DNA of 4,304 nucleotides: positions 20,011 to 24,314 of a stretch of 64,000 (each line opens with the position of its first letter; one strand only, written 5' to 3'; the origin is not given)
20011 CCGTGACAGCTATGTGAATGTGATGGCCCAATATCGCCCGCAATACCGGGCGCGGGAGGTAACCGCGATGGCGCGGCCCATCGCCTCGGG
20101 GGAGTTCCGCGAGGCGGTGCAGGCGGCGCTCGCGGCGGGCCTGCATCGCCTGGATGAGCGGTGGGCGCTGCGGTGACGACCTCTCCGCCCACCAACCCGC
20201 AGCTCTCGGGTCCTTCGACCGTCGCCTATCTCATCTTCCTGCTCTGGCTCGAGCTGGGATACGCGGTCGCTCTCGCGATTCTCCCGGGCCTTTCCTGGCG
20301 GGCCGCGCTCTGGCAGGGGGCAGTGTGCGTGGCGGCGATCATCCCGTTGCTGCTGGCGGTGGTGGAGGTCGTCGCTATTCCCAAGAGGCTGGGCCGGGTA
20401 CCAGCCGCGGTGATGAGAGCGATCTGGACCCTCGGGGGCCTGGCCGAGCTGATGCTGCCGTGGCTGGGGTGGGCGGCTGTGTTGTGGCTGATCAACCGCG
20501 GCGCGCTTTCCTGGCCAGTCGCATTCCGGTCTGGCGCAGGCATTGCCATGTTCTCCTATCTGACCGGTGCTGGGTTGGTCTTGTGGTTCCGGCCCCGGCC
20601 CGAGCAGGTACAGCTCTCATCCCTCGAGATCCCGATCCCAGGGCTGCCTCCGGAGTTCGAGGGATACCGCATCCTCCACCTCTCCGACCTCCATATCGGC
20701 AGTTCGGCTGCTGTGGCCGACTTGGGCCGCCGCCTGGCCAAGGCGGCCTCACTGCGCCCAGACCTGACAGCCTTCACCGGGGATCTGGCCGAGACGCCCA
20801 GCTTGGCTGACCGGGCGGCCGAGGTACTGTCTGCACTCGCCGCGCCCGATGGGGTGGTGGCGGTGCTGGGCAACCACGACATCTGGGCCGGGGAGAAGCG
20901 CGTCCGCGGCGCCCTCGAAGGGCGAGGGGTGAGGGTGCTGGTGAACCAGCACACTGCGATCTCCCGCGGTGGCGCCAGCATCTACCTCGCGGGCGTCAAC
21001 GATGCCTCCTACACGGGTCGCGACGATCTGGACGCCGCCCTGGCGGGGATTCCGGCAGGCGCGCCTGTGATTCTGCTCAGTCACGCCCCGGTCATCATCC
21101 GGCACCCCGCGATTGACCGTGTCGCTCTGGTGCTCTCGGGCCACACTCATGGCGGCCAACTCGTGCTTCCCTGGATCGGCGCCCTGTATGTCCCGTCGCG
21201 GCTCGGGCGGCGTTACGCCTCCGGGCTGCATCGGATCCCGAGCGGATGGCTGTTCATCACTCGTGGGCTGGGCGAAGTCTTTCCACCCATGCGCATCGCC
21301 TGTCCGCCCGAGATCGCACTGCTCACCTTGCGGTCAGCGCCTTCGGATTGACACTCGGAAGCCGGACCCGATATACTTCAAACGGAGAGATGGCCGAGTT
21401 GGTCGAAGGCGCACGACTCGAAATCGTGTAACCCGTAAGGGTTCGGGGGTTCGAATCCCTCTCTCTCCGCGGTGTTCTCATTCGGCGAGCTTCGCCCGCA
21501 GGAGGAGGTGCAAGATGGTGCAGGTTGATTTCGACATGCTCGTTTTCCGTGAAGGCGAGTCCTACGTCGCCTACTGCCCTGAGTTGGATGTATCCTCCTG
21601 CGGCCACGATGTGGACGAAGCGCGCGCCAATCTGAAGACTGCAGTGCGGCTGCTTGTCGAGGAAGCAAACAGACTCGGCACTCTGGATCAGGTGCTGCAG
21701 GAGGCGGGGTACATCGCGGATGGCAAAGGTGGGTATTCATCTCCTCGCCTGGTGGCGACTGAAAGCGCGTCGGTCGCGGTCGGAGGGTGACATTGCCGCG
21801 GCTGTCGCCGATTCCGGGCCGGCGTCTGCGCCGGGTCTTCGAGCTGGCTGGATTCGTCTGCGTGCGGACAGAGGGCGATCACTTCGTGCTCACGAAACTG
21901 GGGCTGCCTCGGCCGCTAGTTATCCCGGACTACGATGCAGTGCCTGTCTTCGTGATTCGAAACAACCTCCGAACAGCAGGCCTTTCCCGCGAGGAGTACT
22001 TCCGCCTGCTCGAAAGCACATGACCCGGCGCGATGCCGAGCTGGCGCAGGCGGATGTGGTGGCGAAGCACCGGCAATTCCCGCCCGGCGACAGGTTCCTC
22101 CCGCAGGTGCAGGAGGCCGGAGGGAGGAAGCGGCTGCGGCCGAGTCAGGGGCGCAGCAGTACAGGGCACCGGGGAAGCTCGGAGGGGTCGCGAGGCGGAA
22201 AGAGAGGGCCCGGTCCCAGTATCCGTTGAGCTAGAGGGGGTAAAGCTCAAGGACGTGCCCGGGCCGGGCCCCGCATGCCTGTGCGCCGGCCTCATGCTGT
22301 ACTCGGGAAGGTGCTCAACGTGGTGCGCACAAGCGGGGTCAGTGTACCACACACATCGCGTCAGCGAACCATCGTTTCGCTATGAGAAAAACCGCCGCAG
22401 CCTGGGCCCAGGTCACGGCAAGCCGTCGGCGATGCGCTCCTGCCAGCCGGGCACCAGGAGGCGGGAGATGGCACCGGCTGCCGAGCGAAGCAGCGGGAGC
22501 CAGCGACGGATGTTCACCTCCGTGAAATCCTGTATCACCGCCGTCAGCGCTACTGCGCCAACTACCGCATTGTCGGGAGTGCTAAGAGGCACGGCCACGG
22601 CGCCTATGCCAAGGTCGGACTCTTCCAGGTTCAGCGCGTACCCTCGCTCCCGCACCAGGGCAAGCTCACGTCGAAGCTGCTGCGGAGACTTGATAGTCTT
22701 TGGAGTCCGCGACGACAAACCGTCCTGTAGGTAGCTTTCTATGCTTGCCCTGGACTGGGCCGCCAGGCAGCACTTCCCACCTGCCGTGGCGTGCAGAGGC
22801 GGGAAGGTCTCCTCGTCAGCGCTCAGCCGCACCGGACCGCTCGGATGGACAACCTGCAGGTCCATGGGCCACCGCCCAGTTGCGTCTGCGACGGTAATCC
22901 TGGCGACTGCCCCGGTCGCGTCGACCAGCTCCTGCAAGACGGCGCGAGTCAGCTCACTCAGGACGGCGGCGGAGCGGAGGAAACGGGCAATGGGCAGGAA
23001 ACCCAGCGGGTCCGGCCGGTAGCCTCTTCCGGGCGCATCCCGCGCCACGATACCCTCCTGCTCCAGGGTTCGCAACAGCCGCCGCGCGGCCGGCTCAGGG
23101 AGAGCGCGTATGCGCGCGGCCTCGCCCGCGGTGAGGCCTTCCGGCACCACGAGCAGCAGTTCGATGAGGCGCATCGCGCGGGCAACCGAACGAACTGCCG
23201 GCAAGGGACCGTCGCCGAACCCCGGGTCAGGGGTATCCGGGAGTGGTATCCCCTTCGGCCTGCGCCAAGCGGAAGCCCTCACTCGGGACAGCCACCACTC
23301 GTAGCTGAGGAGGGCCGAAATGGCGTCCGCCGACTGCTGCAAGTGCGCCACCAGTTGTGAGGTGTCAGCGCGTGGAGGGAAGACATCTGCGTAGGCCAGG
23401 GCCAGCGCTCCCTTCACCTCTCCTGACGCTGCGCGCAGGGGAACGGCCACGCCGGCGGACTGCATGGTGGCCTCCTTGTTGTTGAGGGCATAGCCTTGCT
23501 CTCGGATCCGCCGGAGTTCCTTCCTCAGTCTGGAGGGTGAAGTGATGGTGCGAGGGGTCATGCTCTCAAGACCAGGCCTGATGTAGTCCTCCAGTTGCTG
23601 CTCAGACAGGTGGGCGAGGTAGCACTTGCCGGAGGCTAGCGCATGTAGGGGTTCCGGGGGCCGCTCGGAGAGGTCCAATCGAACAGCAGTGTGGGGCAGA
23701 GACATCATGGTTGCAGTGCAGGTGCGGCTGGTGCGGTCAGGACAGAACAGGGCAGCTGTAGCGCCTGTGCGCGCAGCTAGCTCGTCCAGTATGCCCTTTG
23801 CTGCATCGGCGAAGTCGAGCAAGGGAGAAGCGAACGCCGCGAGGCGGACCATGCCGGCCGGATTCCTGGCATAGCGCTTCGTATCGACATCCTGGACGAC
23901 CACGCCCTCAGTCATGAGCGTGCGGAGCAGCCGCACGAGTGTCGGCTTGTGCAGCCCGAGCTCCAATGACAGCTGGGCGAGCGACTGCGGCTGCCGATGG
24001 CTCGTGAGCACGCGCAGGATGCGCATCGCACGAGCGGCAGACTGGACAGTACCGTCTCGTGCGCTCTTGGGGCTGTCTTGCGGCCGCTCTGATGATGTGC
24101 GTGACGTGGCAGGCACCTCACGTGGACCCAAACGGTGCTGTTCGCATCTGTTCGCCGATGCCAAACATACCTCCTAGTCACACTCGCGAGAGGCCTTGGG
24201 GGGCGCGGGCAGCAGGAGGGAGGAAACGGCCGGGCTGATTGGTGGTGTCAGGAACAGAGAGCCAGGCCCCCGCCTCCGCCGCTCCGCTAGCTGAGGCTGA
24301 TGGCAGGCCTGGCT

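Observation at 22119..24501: Exact 21-nt direct repeat flanks the IclR gene; third near-copy in its promoter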

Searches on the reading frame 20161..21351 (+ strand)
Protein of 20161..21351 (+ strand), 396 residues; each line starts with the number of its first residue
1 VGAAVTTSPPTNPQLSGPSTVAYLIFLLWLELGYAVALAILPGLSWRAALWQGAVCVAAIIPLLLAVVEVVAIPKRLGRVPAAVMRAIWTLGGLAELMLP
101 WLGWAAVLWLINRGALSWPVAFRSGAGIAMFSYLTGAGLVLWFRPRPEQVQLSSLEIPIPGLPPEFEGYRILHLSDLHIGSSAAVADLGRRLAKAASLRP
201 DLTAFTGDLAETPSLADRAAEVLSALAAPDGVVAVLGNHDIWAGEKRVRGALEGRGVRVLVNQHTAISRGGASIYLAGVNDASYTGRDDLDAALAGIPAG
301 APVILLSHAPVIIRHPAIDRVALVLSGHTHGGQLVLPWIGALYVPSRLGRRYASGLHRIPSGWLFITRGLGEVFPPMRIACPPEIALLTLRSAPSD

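Call 11: search_protein_families(library=pfam, proteins=[window:20161-21351:+], max_evalue=0.01)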
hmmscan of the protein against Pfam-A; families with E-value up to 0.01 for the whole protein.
window:20161-21351:+ (396 aa): 2 families
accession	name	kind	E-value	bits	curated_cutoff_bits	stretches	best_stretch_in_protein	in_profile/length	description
PF00149.33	Metallophos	-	1.7e-12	48.6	21.5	1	170-331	2-190/191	Calcineurin-like phosphoesterase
PF12850.12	Metallophos_2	-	1.8e-05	25.3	27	1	170-330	2-117/154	Calcineurin-like phosphoesterase superfamily domain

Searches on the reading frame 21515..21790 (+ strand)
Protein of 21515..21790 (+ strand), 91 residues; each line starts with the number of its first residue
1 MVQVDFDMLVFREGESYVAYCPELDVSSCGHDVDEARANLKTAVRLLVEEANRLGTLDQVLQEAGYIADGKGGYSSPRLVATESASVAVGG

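Call 11: search_protein_families(library=pfam, proteins=[window:21536-21790:+], max_evalue=0.01)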
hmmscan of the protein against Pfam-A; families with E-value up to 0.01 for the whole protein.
window:21536-21790:+ (84 aa): 0 families

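Call 82: search_protein_families(library=pfam, proteins=[window:21515-21790:+], max_evalue=1)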
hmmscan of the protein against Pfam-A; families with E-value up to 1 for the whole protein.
window:21515-21790:+ (91 aa): 0 families
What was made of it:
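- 21515..22023 (+): hicB-like ORF (21515-21790) and hicA (21787-22023), lying between the tRNA and integrase relic A. The hicB-like ORF has no Pfam hit (call 82).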

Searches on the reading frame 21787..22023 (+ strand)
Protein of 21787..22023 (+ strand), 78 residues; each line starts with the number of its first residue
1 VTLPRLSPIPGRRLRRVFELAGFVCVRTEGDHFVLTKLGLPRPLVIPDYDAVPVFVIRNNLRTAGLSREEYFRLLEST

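Call 11: search_protein_families(library=pfam, proteins=[window:21787-22023:+], max_evalue=0.01)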
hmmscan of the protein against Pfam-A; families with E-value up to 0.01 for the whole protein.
window:21787-22023:+ (78 aa): 1 family
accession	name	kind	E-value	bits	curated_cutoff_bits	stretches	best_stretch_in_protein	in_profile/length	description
PF07927.17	HicA_toxin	-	3.3e-06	27.5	27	1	11-66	1-58/58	HicA toxin of bacterial toxin-antitoxin,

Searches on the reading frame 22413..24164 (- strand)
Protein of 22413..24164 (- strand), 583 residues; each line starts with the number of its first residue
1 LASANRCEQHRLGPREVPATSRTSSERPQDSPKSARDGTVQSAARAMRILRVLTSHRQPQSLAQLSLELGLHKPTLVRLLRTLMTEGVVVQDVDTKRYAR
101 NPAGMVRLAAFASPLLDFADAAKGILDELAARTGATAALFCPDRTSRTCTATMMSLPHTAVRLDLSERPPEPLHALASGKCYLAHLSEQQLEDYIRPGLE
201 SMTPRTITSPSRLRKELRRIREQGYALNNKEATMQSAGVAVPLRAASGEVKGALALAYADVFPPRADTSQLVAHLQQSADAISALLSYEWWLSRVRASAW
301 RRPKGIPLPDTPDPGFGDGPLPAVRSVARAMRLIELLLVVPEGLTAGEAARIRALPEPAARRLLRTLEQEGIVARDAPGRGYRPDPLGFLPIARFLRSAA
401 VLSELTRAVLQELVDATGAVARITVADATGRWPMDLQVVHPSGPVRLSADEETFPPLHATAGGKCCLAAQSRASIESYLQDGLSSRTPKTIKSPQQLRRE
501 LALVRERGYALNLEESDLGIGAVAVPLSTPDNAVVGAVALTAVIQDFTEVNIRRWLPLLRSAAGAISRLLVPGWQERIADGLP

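Call 11: search_protein_families(library=pfam, proteins=[window:22413-24164:-], max_evalue=0.01)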
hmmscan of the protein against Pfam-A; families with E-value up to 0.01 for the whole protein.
window:22413-24164:- (583 aa): 12 families
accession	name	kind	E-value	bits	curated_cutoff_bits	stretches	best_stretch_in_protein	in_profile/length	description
PF01614.24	IclR_C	-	9.5e-56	188.5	24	2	402-568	9-174/174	Bacterial transcriptional regulator IclR C-terminal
PF09339.16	HTH_IclR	-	4.3e-21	74.9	22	2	42-92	1-51/52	IclR helix-turn-helix domain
PF12802.13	MarR_2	-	2.1e-08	34.6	27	2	330-378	7-56/61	MarR family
PF08100.18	Dimerisation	-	1.5e-07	31.6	25.6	1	43-104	24-87/93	O-methyltransferase dimerisation domain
PF25213.1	HVO_A0261_N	-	1.5e-06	28.4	35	1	44-113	11-76/86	HVO_A0261 N-terminal domain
PF13185.12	GAF_2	-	6.1e-06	26.9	28.6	0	402-566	4-135/136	GAF domain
PF01022.26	HTH_5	-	0.00033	20.9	22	0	48-89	6-45/47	Bacterial regulatory protein, arsR family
PF01047.28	MarR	-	0.00065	20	24.6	0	47-89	6-47/59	MarR family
PF13412.12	HTH_24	-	0.0019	18.2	21.9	0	48-89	7-47/48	Winged helix-turn-helix DNA-binding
PF12840.13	HTH_20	-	0.0025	18.2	27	0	47-81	7-40/51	Helix-turn-helix domain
PF02082.26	Rrf2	-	0.0042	17.7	30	0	44-89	6-53/132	Iron-dependent Transcriptional regulator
PF01978.25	TrmB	-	0.0098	16.2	25.6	0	338-376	17-55/68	Sugar-specific transcriptional regulator TrmB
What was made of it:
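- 22413..24164 (-): Tandem IclR regulator gene (annotated start probably ATG 24026; two HTH_IclR + IclR_C units). Pfam (call 11).
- Checked: The tandem IclR ORF (22413-24164, minus strand; two HTH_IclR + IclR_C units, call 11) lies between copy A and copies B and C. No further copy exists in the other 61 kb of the window.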

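Call 57: find_homologous_proteins(query=window:22413-24164:-, max_evalue=1e-30)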
Query window:22413-24164:- (583 aa): 21 proteins with E <= 1e-30 among 8000 candidates.
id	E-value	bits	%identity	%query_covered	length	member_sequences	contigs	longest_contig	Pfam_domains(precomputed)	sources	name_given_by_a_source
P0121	0.0e+0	1162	100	92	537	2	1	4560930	PF13185.13,PF01614.25,PF09339.17,PF12802.14,PF08100.19,PF25213.2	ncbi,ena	-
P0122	6.6e-201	687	59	99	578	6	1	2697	PF01047.29,PF01614.25,PF09339.17,PF12802.14,PF08100.19,PF25213.2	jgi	-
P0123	7.9e-192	657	60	92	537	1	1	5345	PF01614.25,PF09339.17,PF12802.14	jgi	jgi:DNA-binding IclR family transcriptional regulator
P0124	3.2e-191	655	59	92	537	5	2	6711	PF01047.29,PF12840.14,PF01614.25,PF09339.17,PF12802.14,PF08100.19,PF25213.2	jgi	jgi:DNA-binding IclR family transcriptional regulator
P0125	5.1e-184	631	58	92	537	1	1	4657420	PF01047.29,PF12840.14,PF01614.25,PF09339.17,PF12802.14,PF08100.19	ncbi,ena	-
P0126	1.6e-174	600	56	93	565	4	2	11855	PF01047.29,PF08279.19,PF13185.13,PF01614.25,PF09339.17,PF12802.14,PF13545.13,PF08100.19,PF25213.2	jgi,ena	-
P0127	3.1e-170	585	55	95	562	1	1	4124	PF08279.19,PF13384.13,PF01022.27,PF01614.25,PF09339.17,PF12802.14,PF25213.2,PF01047.29,PF12840.14,PF13412.13,PF02082.27,PF08100.19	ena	-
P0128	1.1e-168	580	55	91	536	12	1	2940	PF01614.25,PF09339.17,PF12802.14,PF08100.19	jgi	jgi:IclR family acetate operon transcriptional repressor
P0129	2.6e-166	573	52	96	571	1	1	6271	PF08279.19,PF01614.25,PF09339.17,PF08100.19,PF25213.2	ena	-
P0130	3.8e-119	417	43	96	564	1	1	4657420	PF01614.25,PF09339.17,PF12802.14,PF08100.19,PF25213.2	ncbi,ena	-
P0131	8.4e-113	396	42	92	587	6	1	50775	PF01614.25,PF09339.17,PF12802.14,PF25213.2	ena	-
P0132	1.0e-112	396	42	93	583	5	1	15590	PF01614.25,PF09339.17,PF12802.14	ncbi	-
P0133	1.3e-111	392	41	93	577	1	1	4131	PF01614.25,PF09339.17,PF12802.14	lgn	-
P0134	1.3e-109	385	40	96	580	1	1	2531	PF01614.25,PF09339.17,PF08100.19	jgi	jgi:DNA-binding IclR family transcriptional regulator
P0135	7.0e-109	383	42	93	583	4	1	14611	PF01614.25,PF09339.17,PF12802.14,PF08100.19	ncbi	-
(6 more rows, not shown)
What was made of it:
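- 22413..24164 (-): P0121 is 100% identical from residue 47 (call 57).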

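Call 58: find_encoding_contigs(protein=P0121, flank=3000, max_places=2)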
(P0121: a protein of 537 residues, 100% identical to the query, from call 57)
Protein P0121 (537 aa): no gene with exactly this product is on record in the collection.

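Call 59: find_encoding_contigs(protein=P0125, flank=10000, max_places=2)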
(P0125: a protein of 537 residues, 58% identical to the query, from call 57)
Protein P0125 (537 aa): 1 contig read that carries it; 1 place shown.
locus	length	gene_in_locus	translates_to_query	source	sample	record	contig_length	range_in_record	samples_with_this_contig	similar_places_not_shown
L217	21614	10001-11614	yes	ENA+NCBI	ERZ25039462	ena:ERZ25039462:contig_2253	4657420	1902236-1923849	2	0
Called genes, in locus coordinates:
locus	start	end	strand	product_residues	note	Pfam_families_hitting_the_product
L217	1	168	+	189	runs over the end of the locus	PF00076:RRM_1, PF13083:KH_KhpA-B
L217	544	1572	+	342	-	PF12804:NTP_transf_3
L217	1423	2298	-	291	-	PF01148:CTP_transf_1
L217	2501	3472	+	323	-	-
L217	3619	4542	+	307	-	PF00781:DAGK_cat, PF19279:YegS_C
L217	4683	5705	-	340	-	PF02126:PTE, PF04909:Amidohydro_2 (weak)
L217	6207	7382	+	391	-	PF00890:FAD_binding_2, PF01266:DAO (weak), PF07992:Pyr_redox_2 (faint), PF12831:FAD_oxidored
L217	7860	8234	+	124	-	-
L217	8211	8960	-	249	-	PF00583:Acetyltransf_1 (weak), PF08445:FR47 (weak), PF12746:GNAT_acetyltran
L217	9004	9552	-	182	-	PF00395:SLH (weak)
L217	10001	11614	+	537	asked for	PF01047:MarR (faint), PF08100:Dimerisation (faint), PF09339:HTH_IclR, PF12802:MarR_2 (faint), PF12840:HTH_20 (faint), PF01614:IclR_C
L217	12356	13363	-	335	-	PF00665:rve, PF13683:rve_3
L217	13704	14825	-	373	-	PF01408:GFO_IDH_MocA, PF22725:GFO_IDH_MocA_C3 (weak), PF21252:Glyco_hydro_109_C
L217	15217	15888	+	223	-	PF00881:Nitroreductase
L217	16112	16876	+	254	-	PF02633:Creatininase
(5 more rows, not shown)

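Call 61: find_encoding_contigs(protein=P0126, flank=10000, max_places=2)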
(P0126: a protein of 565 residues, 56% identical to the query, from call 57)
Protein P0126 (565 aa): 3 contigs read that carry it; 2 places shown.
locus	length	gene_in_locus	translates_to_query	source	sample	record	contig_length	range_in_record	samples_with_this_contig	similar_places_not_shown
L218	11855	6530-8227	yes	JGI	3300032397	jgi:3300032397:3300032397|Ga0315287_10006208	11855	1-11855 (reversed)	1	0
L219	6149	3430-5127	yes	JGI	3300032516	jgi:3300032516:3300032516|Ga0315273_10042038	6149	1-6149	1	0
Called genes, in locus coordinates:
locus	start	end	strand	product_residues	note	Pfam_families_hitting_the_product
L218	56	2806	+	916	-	PF09479:Flg_new (faint), PF18998:Flg_new_2, PF00395:SLH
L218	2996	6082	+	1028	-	PF13620:CarboxypepD_reg, PF13620:CarboxypepD_reg, PF13620:CarboxypepD_reg, PF13715:CarbopepD_reg_2, PF13620:CarboxypepD_reg, PF13517:FG-GAP_3, PF07593:UnbV_ASPIC, PF00395:SLH, +2 more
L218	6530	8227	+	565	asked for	PF25213:HVO_A0261_N (faint), PF01047:MarR (faint), PF08100:Dimerisation (faint), PF08279:HTH_11 (faint), PF09339:HTH_IclR, PF01614:IclR_C, PF09339:HTH_IclR, PF01614:IclR_C, +3 more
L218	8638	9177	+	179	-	PF00072:Response_reg, PF03861:ANTAR (faint)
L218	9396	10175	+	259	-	PF01261:AP_endonuc_2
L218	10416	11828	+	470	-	-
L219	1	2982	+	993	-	?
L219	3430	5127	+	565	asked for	PF25213:HVO_A0261_N (faint), PF01047:MarR (faint), PF08100:Dimerisation (faint), PF08279:HTH_11 (faint), PF09339:HTH_IclR, PF01614:IclR_C, PF09339:HTH_IclR, PF01614:IclR_C, +3 more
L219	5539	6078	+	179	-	PF00072:Response_reg, PF03861:ANTAR (faint)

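Call 62: find_encoding_contigs(protein=P0124, flank=10000, max_places=2)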
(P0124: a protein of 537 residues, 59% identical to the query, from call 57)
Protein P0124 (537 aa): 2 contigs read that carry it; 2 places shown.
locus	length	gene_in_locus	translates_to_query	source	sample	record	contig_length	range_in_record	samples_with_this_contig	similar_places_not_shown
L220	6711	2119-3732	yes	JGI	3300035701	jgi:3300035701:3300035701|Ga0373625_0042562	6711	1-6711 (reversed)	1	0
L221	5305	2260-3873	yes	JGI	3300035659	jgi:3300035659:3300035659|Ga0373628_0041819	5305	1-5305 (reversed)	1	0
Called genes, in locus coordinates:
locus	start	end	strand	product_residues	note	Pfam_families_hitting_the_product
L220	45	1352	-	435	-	PF02056:Glyco_hydro_4, PF11975:Glyco_hydro_4C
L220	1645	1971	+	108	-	-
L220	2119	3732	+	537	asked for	PF01047:MarR (faint), PF08100:Dimerisation (faint), PF09339:HTH_IclR, PF12802:MarR_2 (faint), PF12840:HTH_20 (faint), PF25213:HVO_A0261_N (faint), PF01614:IclR_C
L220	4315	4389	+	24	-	-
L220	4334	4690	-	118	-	-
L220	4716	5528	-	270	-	-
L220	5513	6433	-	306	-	PF04055:Radical_SAM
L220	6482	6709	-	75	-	?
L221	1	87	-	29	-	?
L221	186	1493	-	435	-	PF02056:Glyco_hydro_4, PF11975:Glyco_hydro_4C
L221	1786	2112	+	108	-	-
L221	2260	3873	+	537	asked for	PF01047:MarR (faint), PF08100:Dimerisation (faint), PF09339:HTH_IclR, PF12802:MarR_2 (faint), PF12840:HTH_20 (faint), PF25213:HVO_A0261_N (faint), PF01614:IclR_C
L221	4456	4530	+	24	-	-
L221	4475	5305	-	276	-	?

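Call 69: find_encoding_contigs(protein=P0123, flank=10000, max_places=3)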
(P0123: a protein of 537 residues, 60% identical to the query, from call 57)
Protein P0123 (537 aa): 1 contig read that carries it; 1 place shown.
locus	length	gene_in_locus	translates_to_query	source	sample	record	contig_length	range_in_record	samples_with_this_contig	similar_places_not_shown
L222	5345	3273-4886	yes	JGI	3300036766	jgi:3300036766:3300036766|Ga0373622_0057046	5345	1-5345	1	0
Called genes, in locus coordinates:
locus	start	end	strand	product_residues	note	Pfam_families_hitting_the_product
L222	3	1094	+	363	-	?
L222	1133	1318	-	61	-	-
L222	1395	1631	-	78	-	-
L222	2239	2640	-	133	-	PF00072:Response_reg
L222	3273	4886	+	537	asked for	PF09339:HTH_IclR, PF01614:IclR_C, PF09339:HTH_IclR, PF12802:MarR_2 (weak), PF01614:IclR_C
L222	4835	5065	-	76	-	-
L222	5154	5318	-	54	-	-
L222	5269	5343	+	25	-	?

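Call 77: list_cluster_members(proteins=[P0121, P0006, P0125])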
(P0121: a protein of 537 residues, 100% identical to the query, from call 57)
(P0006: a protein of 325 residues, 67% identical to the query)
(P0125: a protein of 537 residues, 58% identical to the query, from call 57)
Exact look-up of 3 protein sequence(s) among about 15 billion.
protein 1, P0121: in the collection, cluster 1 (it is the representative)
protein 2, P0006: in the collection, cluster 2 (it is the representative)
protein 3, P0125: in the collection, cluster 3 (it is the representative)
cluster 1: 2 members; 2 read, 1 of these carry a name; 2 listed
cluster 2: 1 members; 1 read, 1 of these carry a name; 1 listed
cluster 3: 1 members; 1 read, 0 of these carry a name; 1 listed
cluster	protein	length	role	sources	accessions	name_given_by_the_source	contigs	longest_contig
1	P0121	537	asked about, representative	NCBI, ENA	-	-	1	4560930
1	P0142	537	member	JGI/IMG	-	DNA-binding IclR family transcriptional regulator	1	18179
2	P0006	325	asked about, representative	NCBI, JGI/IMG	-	site-specific recombinase XerD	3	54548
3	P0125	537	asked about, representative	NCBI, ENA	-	-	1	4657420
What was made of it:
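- Tried and rejected: Look-up via P0121 failed (call 58), and cluster names gave no organism (call 77).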
